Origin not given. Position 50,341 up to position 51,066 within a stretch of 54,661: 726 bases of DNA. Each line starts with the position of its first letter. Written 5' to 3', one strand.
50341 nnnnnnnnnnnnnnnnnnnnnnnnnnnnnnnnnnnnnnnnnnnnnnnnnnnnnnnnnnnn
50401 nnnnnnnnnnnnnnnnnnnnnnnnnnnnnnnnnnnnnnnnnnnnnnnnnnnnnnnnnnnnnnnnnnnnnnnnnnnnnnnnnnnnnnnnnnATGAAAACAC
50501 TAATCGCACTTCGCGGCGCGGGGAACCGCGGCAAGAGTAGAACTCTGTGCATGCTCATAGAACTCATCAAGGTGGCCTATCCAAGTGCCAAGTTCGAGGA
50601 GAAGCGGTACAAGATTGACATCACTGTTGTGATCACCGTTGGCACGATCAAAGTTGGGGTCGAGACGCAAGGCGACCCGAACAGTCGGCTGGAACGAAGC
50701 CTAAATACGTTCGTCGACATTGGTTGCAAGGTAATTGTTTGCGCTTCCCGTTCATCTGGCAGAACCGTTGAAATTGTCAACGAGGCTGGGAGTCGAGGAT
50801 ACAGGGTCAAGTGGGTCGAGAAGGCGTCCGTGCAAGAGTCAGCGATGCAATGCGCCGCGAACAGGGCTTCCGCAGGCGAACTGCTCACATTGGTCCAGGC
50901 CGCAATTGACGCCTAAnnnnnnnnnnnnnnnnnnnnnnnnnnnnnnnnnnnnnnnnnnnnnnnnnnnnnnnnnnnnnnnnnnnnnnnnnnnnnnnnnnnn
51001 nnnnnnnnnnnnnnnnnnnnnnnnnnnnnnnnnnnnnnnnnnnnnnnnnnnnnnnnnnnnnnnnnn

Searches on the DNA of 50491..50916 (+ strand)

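Call 61: build_rna_model(alignment_id=A5)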
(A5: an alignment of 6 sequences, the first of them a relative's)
Model R1 built from alignment A5 (6 sequences, 73 columns); structure: RNAalifold consensus.
model positions 60; base pairs 22; branch points 0; effective number of sequences 3.4; information 0.931 bits per position. Calibrated on 0.2 Mb of random sequence (short: E-values are rough).
structure used (alignment columns):
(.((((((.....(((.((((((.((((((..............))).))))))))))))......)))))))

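Call 62: search_with_rna_model(model_id=R1, source=window, filters=off, max_evalue=10, show_alignments=8)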
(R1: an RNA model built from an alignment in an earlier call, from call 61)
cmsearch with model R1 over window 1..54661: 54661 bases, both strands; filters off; matches with E-value up to 10: 29.
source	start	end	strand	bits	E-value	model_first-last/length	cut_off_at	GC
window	52946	53012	+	29.8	1.9e-06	1-60/60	no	0.54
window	52109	52173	+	15.8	0.045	1-60/60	no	0.62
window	54430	54484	-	15.1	0.075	1-60/60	no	0.6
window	29132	29192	-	14.8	0.09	1-60/60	no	0.69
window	13513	13549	+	12.2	0.59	1-60/60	no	0.65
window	44557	44610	-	11.9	0.73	1-60/60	no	0.65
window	45943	45999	-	11.6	0.91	1-60/60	no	0.72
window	26267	26312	+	11.2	1.2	1-60/60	no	0.74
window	5553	5572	-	11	1.4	21-40/60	no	0.9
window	45067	45147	-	10.2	2.5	1-60/60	no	0.74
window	53309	53339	+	10.2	2.5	1-60/60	no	0.61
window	45067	45147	+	10.1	2.6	1-60/60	no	0.74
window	50911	50924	-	9.9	3.1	1-60/60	no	0.57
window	503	553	-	9.8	3.3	13-53/60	no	0.63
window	26267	26312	-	9.6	3.7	1-60/60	no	0.74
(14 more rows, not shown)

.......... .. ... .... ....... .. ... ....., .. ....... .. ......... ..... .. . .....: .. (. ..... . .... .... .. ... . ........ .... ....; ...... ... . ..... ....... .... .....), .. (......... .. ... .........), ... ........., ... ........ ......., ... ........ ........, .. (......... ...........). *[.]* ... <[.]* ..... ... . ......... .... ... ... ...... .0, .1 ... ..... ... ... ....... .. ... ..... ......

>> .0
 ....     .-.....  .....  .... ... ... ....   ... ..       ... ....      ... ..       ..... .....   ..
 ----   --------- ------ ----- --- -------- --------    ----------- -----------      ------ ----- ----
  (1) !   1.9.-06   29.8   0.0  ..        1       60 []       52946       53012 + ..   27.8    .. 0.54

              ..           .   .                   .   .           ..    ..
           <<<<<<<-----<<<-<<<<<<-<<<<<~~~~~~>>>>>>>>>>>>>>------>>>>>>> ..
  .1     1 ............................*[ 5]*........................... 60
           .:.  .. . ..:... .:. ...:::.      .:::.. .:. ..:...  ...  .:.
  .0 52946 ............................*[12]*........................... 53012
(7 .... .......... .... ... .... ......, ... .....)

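Call 79: search_with_rna_model(model_id=R1, sources=[L102, L103, L104, L105, L106, L107, L108, L109, L110, L111, L112, L113, L114, L115, L116, L117, L118, L119, L120, L121, L122, L123, L124, L125, L126, L127, L128, L129, L130, L131, L132, L133, L134, L135, L136, L137, L138, L139, L140, L141, L142, L143, L144, L145, L146, L147, L148, L149, L150, L151, L152, L153, L154, L155, L156, L157, L158, L159, L160, L161, L162, L163, L164, L165, L166, L167, L168, L169, L170, L171, L172, L173, L174, L175, L176, L177, L178, L179, L180, L181], max_evalue=0.1)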
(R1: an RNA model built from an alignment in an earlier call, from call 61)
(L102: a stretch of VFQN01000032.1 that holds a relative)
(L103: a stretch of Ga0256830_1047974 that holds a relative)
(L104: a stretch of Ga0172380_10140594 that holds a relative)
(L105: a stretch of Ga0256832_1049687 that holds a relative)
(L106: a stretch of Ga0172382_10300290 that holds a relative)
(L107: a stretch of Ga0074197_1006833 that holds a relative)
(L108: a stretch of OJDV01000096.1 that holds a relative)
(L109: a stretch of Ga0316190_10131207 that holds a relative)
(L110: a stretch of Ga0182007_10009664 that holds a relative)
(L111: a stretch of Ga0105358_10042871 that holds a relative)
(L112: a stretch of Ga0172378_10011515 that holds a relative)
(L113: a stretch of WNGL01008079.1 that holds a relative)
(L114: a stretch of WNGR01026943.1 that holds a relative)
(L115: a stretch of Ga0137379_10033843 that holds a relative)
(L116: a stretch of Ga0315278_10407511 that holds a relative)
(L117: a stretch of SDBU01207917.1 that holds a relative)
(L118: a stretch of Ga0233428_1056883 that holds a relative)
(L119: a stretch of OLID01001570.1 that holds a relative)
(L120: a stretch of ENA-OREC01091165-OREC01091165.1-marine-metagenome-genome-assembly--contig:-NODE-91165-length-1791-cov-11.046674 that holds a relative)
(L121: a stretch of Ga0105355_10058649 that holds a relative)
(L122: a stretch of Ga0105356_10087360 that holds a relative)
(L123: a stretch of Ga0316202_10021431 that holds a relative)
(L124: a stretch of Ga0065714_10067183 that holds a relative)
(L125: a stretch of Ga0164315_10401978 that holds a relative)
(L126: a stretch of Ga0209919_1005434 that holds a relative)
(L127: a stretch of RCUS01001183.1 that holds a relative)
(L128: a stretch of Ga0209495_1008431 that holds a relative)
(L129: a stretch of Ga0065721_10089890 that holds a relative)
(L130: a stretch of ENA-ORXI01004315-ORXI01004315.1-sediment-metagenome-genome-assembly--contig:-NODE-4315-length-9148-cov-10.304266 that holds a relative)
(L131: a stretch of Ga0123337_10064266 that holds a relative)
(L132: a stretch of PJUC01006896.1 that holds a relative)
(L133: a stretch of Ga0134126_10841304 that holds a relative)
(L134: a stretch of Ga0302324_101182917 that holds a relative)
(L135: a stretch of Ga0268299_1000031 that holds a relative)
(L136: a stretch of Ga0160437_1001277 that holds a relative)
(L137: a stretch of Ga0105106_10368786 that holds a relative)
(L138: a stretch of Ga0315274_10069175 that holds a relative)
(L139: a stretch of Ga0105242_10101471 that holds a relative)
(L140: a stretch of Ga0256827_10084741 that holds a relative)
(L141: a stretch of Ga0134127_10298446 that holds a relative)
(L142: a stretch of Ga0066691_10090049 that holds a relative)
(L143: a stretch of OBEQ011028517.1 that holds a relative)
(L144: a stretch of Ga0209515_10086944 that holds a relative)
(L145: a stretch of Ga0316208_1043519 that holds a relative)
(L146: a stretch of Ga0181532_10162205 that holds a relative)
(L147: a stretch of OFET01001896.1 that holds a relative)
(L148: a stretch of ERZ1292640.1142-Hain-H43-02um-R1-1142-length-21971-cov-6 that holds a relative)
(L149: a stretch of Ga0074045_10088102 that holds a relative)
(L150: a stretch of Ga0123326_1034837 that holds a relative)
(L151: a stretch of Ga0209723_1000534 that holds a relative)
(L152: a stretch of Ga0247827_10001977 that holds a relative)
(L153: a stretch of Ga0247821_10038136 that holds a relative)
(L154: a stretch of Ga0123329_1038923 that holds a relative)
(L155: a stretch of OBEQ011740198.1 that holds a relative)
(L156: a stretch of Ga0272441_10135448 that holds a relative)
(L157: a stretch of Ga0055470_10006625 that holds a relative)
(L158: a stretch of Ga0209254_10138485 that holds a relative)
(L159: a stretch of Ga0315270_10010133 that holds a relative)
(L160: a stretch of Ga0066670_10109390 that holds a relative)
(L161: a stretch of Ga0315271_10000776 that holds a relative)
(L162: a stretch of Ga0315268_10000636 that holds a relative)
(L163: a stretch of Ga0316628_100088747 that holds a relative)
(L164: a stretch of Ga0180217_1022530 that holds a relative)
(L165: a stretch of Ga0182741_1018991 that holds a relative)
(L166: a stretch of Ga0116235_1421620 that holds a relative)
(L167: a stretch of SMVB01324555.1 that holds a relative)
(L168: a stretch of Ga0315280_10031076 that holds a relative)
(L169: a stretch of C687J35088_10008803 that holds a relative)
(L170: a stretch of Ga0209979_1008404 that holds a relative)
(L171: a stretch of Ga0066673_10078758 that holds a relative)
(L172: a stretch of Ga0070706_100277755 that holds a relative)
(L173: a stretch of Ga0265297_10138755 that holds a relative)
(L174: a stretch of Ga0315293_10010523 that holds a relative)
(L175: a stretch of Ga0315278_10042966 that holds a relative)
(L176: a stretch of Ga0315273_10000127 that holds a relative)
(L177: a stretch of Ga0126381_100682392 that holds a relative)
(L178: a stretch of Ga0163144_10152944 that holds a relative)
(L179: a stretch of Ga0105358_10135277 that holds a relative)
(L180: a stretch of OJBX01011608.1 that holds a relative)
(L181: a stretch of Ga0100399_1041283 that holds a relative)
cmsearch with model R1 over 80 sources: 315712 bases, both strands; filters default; matches with E-value up to 0.1: 52.
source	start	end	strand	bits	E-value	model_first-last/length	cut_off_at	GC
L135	4383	4442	+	73.4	3.2e-19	1-60/60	no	0.55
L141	511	588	+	49.4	9.1e-12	1-60/60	no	0.64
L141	955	1032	+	49.2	1.1e-11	1-60/60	no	0.68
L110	1083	1139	+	48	2.6e-11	1-60/60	no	0.58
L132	1082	1138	+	46.6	7e-11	1-60/60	no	0.6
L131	590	667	+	45.8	1.2e-10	1-60/60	no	0.64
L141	1423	1500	+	44.7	2.7e-10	1-60/60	no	0.64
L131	1842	1919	+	44.2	3.8e-10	1-60/60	no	0.63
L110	2294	2350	+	43.9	4.7e-10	1-60/60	no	0.53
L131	2309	2386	+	42.6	1.2e-09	1-60/60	no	0.65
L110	1838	1894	+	41.2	3.2e-09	1-60/60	no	0.65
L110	2809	2865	+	40.4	6e-09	1-60/60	no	0.58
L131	1108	1184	+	39.1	1.5e-08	1-60/60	no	0.61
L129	839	899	+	38.6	2.1e-08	1-60/60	no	0.62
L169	570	642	+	38.4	2.4e-08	1-60/60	no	0.58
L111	643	706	+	35.5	1.9e-07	1-60/60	no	0.52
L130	2803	2862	+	34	5.6e-07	1-60/60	no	0.5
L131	1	77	+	33.1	1.1e-06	2-60/60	5'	0.62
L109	664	726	+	32.8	1.4e-06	1-60/60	no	0.59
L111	90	152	+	32.3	1.9e-06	1-60/60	no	0.4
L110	3532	3594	+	32.2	2.1e-06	1-60/60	no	0.54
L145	791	872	+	31.8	2.8e-06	1-60/60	no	0.4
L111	1568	1631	+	31.6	3.2e-06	1-60/60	no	0.44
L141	1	70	+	30.4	7.7e-06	9-60/60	5'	0.64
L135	5368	5426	+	30.3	8.1e-06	1-60/60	no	0.59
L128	2928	2986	+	28.5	3e-05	1-60/60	no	0.51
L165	1877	2002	+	28.4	3.1e-05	1-60/60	no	0.61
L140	827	943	+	27.8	4.8e-05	1-60/60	no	0.43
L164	1718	1842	+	27.7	5.1e-05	1-60/60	no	0.61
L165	1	125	+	27.7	5.1e-05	1-60/60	no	0.61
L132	1443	1484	+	27.6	5.7e-05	1-45/60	3'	0.62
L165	2802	2928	+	27.2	7.4e-05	1-60/60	no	0.63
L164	1229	1352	+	26.4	0.00013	1-60/60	no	0.56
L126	3613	3682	+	26.4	0.00013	1-60/60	no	0.63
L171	662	756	+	25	0.00036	1-60/60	no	0.51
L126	4807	4876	+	24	0.00072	1-60/60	no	0.56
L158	1359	1445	+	22.8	0.0017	1-60/60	no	0.64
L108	3114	3179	+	21.8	0.0036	1-60/60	no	0.42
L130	4636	4692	+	21.6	0.0041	1-60/60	no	0.51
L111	2019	2097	+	21.4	0.0047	1-60/60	no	0.51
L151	1360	1425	-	20.9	0.0068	1-60/60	no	0.68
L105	1756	1836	+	20.7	0.0079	1-60/60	no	0.53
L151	1360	1425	+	20.5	0.0087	1-60/60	no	0.68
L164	2838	2961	+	20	0.013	1-60/60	no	0.55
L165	1121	1244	+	20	0.013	1-60/60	no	0.55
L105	13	111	+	19.9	0.014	1-60/60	no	0.43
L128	4640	4697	+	19.2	0.023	1-60/60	no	0.64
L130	1266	1323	+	19.2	0.023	1-60/60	no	0.64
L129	1355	1444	+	18.8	0.031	1-60/60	no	0.67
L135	4895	4972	+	18.7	0.032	1-60/60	no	0.59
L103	1116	1203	+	17.4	0.08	1-60/60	no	0.52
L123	1705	1803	+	17.4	0.084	1-60/60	no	0.4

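Call 83: search_with_rna_model(model_id=R1, sources=[L001, L003, L005, L006, L007, L010, L011, L013, L015, L020, L021, L182, L183, L184], max_evalue=0.1)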
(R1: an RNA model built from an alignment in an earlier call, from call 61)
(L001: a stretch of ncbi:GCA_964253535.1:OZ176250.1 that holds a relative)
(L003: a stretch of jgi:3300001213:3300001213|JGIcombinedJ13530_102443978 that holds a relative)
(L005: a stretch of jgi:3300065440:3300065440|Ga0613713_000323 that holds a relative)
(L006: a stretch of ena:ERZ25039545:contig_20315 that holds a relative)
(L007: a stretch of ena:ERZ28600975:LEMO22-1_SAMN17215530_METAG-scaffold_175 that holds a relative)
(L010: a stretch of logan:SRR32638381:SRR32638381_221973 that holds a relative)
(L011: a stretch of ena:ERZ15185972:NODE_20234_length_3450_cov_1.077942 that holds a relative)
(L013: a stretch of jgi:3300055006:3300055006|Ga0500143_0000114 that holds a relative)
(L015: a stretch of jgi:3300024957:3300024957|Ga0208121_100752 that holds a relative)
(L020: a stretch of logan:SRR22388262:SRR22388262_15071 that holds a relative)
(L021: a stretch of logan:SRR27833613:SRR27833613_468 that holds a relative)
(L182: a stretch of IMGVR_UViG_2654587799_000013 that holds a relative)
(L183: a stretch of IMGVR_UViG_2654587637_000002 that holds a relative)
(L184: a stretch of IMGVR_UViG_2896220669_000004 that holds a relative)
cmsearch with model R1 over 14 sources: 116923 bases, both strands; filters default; matches with E-value up to 0.1: 13.
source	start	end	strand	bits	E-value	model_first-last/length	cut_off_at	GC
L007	5936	5995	+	79.3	1.8e-21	1-60/60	no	0.63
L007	6707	6766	+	78.6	2.9e-21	1-60/60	no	0.53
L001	6421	6480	+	77.6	6.1e-21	1-60/60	no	0.55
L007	4742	4801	+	76.3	1.5e-20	1-60/60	no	0.6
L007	5108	5167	+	69.4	2e-18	1-60/60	no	0.6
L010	2953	3022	+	68.5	3.9e-18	1-60/60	no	0.63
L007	4337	4396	+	67.8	6.8e-18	1-60/60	no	0.62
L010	2517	2588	+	64.6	6.4e-17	1-60/60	no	0.6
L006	7225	7283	+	33.2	3.7e-07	1-60/60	no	0.51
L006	6711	6762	+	31.6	1.2e-06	5-56/60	no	0.42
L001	7207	7296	+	26.8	3.7e-05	1-60/60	no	0.63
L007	4742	4801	-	20.6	0.0031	1-60/60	no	0.6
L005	5856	5956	+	20.1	0.0043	1-60/60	no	0.68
